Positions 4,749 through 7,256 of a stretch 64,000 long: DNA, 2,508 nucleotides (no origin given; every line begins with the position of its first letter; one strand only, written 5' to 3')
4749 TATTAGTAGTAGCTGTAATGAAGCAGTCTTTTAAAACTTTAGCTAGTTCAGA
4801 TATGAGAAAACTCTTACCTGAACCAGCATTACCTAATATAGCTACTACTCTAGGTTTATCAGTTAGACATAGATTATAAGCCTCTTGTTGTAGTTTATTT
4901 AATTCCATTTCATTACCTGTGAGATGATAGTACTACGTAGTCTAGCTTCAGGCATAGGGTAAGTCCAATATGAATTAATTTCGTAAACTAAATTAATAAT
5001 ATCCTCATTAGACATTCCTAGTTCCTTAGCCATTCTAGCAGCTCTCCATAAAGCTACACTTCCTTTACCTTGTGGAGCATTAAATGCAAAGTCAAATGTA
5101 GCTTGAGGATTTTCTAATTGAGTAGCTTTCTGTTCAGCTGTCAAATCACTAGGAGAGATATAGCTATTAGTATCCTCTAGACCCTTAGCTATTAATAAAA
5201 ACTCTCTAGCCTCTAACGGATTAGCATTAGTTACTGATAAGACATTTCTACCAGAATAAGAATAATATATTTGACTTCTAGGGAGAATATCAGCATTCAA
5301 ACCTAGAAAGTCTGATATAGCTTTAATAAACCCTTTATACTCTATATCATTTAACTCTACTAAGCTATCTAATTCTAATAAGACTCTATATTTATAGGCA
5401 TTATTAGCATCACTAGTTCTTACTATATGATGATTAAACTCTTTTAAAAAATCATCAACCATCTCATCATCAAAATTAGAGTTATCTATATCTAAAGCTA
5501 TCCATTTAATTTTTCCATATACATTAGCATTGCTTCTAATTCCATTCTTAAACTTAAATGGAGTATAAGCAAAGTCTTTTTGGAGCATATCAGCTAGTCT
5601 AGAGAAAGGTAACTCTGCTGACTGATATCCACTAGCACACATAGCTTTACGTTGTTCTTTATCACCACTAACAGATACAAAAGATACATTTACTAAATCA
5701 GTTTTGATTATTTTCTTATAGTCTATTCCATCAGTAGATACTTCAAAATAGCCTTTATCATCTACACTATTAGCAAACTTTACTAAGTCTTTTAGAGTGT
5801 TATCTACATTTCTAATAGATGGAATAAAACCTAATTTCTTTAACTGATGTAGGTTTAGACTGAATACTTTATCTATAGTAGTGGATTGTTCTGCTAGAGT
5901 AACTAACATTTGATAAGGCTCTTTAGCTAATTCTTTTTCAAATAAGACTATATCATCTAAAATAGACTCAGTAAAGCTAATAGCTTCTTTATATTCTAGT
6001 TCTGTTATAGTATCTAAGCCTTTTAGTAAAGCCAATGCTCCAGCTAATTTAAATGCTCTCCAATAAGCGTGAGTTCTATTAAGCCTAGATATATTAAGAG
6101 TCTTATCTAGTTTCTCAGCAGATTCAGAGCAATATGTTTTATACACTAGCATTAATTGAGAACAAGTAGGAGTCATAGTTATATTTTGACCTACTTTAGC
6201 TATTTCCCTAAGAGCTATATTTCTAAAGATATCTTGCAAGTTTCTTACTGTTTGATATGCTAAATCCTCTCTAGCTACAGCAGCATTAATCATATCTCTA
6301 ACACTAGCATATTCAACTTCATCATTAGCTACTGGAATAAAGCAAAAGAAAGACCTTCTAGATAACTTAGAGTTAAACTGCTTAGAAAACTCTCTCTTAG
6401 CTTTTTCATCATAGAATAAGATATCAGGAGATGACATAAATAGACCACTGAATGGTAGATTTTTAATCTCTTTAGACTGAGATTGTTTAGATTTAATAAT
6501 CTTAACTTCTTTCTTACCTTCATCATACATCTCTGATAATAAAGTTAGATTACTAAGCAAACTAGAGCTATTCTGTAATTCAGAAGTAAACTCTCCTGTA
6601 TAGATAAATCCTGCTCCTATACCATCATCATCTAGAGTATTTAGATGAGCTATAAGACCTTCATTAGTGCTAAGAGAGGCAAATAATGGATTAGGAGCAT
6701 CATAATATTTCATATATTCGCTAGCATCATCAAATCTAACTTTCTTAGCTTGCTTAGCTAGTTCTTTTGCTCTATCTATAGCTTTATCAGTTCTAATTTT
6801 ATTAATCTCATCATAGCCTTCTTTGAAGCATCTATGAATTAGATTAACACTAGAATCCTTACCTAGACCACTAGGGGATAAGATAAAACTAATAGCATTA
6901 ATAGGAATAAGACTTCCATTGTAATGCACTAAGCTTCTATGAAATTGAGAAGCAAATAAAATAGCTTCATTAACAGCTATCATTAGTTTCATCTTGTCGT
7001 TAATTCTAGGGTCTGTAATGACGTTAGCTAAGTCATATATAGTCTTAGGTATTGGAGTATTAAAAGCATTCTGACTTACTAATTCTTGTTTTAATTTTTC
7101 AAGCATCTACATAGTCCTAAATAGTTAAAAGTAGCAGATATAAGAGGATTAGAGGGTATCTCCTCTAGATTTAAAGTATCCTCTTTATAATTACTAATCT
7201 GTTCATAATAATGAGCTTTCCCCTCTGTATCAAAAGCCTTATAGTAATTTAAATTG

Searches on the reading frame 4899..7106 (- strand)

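Call 8: search_protein_families(library=phrogs, proteins=[window:4899-7106:-], max_evalue=0.001)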
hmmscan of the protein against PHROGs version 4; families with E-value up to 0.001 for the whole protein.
window:4899-7106:- (735 aa): 1 family
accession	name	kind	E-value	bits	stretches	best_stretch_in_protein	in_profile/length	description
phrog_2135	-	DNA, RNA and nucleotide metabolism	5.8e-90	303.6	1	22-733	12-708/713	DNA primase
